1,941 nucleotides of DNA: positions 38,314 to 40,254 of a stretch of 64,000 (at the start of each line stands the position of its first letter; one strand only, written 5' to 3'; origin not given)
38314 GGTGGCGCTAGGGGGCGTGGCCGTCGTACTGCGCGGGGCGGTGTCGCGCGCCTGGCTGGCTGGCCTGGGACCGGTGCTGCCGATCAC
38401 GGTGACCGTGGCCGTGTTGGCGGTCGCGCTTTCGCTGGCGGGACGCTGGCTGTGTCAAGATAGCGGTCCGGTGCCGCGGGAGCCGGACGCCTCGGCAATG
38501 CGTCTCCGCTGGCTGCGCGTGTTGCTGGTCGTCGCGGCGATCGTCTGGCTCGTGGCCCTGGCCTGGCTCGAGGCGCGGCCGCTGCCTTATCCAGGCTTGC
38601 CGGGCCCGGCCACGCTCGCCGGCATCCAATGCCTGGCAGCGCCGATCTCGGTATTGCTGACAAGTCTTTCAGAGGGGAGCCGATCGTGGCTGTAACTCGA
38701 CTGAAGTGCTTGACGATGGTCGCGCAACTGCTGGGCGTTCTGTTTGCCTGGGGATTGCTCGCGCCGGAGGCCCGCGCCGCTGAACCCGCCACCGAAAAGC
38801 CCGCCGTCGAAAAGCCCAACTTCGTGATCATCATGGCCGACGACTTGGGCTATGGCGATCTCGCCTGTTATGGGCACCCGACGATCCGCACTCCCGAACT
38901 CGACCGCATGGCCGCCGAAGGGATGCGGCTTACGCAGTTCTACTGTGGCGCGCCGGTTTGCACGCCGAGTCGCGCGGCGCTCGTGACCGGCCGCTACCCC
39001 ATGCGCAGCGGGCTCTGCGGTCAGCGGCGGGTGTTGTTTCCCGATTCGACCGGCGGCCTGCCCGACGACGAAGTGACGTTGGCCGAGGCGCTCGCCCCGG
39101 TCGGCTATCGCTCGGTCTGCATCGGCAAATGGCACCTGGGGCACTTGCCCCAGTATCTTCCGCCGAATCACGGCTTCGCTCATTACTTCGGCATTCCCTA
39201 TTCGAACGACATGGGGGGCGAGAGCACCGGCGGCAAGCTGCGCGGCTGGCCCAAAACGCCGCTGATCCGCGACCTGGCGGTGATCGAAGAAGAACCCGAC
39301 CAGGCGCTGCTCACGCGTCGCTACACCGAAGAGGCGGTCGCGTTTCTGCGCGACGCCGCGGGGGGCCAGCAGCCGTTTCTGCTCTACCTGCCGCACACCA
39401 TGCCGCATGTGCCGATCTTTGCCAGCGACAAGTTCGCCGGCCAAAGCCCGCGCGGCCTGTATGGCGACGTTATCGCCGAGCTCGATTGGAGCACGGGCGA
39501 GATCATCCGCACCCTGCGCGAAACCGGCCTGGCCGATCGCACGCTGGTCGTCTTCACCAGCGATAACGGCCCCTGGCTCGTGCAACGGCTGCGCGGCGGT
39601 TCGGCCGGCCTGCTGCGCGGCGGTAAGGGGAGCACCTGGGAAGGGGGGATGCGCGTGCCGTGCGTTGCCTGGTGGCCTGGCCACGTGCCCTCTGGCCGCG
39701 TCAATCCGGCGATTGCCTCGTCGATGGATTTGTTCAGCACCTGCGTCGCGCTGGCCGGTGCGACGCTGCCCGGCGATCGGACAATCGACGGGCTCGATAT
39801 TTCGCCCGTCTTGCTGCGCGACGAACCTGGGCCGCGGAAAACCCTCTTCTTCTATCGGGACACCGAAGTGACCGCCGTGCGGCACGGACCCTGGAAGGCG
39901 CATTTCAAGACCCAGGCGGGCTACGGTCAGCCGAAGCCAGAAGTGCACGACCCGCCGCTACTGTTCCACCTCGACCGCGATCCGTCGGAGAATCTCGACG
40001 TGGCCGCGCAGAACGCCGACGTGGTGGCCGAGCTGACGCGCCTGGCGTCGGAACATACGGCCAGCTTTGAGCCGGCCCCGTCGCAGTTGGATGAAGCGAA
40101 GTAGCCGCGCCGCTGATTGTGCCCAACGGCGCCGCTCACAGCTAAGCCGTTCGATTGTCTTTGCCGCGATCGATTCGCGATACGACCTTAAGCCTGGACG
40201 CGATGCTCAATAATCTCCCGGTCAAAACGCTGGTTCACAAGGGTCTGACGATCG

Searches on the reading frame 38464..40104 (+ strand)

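Call 83: search_protein_families(library=pfam, proteins=[window:38464-40104:+], max_evalue=0.0001)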
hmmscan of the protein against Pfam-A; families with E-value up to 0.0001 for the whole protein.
window:38464-40104:+ (546 aa): 3 families
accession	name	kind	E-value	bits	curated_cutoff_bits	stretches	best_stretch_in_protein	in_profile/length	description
PF00884.28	Sulfatase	-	3.1e-63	214.3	25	1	118-433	1-301/301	Sulfatase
PF14707.11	Sulfatase_C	-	1.2e-22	81.2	30.9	1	457-545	2-106/127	C-terminal region of aryl-sulfatase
PF01663.27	Phosphodiest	-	1.2e-05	25.6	23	0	140-187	18-65/342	Type I phosphodiesterase / nucleotide pyrophosphatase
